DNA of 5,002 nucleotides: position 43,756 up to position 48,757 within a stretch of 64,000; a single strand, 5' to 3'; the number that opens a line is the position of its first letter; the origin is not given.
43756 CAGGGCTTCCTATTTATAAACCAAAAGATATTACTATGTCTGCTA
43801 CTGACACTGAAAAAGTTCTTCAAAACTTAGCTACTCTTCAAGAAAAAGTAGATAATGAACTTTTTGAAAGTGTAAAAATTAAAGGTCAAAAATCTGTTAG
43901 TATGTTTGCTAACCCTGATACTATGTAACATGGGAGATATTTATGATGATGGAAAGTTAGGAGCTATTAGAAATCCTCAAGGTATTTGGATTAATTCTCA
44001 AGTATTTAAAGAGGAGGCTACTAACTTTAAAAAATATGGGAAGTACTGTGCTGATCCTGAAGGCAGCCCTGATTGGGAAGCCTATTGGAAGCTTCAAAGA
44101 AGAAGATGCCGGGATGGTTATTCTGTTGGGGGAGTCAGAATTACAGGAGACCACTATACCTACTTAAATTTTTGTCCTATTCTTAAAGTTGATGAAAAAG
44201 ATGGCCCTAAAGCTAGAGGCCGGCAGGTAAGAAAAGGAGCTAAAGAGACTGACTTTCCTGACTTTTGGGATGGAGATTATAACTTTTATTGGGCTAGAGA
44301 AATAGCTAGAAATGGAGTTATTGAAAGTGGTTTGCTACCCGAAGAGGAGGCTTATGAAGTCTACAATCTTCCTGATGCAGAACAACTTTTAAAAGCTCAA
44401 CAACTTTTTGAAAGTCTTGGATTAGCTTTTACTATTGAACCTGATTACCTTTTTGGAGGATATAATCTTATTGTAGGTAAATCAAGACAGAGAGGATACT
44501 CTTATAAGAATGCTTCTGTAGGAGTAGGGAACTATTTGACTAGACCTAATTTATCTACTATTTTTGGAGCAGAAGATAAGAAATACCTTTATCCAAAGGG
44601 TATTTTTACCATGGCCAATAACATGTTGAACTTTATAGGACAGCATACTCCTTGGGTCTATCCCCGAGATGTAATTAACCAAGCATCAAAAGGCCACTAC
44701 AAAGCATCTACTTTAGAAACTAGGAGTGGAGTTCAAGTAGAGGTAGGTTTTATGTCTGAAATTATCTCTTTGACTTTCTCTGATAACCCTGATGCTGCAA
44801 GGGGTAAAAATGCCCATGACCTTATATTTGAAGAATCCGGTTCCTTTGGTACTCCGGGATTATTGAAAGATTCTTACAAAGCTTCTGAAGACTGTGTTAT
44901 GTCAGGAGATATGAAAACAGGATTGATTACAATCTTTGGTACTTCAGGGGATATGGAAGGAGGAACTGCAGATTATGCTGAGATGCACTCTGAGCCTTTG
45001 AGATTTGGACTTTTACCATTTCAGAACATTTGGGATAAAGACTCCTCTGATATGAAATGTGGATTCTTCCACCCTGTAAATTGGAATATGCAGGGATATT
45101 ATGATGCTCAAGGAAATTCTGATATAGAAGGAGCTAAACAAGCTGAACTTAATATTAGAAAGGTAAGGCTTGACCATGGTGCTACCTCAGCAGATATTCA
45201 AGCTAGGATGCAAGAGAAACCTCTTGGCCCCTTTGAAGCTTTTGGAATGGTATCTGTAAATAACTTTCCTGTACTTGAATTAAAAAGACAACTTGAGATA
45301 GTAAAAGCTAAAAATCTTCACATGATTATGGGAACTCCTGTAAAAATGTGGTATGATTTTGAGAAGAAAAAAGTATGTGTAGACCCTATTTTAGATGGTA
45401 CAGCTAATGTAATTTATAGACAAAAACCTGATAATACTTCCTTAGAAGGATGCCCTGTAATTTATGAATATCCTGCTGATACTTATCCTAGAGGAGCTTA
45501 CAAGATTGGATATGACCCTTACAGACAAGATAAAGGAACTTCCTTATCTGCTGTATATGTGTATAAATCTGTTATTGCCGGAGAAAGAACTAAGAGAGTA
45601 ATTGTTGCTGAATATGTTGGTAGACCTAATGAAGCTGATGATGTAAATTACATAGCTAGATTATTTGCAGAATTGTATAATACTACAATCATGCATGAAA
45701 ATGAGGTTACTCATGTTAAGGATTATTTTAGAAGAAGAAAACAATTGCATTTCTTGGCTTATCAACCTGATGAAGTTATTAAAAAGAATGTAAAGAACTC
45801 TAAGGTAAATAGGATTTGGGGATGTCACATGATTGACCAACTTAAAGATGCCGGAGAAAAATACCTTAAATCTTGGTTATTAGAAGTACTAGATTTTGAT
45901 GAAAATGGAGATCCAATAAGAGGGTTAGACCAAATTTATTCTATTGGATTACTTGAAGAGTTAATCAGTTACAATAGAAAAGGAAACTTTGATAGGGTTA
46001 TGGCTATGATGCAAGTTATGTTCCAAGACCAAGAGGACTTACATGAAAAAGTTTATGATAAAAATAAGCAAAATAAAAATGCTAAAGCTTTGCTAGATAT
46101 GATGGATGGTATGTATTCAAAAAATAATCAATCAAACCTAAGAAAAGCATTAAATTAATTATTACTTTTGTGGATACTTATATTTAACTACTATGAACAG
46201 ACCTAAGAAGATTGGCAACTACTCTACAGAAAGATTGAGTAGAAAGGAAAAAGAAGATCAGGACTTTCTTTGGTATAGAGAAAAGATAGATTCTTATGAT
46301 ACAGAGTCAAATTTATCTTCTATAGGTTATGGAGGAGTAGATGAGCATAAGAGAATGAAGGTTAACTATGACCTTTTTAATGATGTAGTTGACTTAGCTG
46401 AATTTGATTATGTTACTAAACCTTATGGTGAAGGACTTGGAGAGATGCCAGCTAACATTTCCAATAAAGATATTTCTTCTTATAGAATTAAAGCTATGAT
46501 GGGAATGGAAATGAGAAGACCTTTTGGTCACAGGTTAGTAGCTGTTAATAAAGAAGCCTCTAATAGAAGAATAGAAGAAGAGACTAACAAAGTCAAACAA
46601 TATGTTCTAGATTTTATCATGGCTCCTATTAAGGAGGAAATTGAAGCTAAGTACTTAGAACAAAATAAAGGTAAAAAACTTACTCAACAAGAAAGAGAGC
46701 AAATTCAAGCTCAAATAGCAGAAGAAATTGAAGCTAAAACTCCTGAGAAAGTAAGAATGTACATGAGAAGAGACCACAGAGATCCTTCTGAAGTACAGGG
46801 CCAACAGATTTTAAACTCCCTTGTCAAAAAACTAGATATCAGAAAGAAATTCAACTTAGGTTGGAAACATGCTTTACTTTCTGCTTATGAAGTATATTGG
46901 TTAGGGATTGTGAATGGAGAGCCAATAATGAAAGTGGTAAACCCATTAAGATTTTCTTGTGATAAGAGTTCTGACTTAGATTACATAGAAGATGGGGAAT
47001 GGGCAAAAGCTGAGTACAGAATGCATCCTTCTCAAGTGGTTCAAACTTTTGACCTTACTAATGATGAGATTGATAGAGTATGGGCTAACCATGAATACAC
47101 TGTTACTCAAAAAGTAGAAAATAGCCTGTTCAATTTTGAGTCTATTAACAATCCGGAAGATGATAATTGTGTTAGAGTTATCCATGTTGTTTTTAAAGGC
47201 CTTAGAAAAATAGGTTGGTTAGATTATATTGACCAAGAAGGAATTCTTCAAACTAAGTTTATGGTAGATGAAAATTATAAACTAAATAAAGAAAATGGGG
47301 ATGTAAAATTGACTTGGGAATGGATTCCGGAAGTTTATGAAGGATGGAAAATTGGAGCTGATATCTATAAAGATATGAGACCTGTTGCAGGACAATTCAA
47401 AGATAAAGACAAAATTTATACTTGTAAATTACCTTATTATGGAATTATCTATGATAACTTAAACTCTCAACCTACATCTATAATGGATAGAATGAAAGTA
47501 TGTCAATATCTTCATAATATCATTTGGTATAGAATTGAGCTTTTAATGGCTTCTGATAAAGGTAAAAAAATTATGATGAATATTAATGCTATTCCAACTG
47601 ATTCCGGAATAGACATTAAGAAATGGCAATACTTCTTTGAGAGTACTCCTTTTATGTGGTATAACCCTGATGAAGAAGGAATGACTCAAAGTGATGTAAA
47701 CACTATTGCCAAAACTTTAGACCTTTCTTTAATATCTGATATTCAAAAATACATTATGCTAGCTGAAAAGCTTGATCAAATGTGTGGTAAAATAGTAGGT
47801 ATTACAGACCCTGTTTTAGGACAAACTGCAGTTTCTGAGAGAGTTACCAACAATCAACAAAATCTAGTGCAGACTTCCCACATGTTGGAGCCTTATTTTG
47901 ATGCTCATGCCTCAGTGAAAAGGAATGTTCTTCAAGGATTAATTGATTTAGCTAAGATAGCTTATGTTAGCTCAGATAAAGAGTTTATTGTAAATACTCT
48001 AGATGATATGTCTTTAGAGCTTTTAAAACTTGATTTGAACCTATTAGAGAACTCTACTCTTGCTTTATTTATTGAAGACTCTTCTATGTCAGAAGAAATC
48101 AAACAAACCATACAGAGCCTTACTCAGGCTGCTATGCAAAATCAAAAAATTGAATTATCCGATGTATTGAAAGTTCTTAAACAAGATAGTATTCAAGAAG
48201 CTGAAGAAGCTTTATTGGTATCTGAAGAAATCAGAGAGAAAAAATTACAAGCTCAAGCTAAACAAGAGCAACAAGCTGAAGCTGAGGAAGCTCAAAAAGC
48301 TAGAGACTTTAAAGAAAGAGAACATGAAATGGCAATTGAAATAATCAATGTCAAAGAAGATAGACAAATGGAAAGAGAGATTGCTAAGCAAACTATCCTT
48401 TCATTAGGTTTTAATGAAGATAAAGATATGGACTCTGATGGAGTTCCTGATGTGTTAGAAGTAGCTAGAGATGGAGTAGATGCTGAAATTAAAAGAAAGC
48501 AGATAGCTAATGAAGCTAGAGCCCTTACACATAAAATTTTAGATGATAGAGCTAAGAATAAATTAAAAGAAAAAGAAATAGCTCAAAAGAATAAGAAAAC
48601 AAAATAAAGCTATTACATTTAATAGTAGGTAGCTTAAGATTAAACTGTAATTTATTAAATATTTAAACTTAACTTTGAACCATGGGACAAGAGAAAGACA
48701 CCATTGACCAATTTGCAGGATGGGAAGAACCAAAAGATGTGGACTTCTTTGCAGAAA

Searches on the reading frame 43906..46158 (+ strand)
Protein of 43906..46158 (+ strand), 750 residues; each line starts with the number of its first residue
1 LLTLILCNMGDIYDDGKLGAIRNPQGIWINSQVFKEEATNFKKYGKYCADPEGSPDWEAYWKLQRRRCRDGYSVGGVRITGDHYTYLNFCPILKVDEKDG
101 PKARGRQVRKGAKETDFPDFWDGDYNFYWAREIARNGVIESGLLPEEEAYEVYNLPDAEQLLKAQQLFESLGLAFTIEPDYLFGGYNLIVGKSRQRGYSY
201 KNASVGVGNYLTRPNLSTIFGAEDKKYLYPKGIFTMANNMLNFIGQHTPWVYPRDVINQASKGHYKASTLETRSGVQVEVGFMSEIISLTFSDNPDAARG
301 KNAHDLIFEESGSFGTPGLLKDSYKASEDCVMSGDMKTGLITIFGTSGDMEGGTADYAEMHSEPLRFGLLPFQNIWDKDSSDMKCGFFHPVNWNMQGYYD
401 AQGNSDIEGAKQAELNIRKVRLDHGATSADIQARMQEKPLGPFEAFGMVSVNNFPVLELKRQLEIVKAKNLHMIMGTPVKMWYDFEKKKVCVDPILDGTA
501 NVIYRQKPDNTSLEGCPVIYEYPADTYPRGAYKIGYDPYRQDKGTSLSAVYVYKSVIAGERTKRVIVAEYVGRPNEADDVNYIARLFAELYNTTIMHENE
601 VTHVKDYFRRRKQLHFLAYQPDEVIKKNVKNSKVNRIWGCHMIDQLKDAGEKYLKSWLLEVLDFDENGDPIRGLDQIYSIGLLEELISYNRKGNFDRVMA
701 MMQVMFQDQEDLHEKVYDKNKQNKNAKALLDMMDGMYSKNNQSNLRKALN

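Call 10: search_protein_families(library=phrogs, proteins=[window:43906-46158:+])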
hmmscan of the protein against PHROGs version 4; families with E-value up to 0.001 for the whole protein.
window:43906-46158:+ (750 aa): 1 family
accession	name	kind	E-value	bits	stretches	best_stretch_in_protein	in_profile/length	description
phrog_6681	-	head and packaging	8.1e-219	729.7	1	11-742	2-755/758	terminase large subunit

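Call 26: find_related_loci(query=A1, collection=viral_contigs, flank=10000)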
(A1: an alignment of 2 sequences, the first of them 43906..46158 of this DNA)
Query A1 (750 aa) in viral_contigs; peptide patterns used: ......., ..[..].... (x = any residue, [..] = any of these).
178 stretches matched a pattern; 93 encode a relative of the query (tblastn E <= 1e-3); the best 80 are kept; 80 distinct loci.
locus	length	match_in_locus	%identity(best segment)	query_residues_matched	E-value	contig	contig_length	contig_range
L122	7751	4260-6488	85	9-750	0e+0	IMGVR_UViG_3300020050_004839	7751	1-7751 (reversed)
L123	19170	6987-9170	76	18-741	0e+0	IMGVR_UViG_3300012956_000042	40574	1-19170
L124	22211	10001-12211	74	18-750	0e+0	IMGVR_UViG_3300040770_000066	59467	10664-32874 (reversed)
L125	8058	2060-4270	74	18-750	0e+0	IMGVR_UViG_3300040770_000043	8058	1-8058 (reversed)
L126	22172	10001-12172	75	18-737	0e+0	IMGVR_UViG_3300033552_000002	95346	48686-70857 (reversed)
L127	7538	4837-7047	74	1-741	0e+0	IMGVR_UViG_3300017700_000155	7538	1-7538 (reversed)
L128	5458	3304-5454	75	1-715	0e+0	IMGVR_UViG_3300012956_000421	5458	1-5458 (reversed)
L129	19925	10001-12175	74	17-745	0e+0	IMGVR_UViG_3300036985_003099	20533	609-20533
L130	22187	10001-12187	73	17-749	0e+0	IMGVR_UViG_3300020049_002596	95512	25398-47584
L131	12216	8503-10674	74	17-744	0e+0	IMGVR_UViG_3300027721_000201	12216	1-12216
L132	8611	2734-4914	74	17-747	0e+0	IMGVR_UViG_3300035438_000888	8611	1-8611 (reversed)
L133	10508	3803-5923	74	17-744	0e+0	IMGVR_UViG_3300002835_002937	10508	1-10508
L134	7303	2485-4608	74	17-745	0e+0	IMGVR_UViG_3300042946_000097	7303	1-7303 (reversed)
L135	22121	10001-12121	74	17-744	0e+0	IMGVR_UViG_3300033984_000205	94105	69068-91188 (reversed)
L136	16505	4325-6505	74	17-747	0e+0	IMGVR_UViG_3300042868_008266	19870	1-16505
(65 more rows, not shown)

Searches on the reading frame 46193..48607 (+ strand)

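Call 10: search_protein_families(library=phrogs, proteins=[window:46193-48607:+])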
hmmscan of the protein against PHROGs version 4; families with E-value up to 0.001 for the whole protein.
window:46193-48607:+ (804 aa): 1 family
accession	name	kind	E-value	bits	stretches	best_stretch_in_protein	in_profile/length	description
phrog_6547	-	head and packaging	1.1e-195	653.2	1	9-802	8-805/827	portal protein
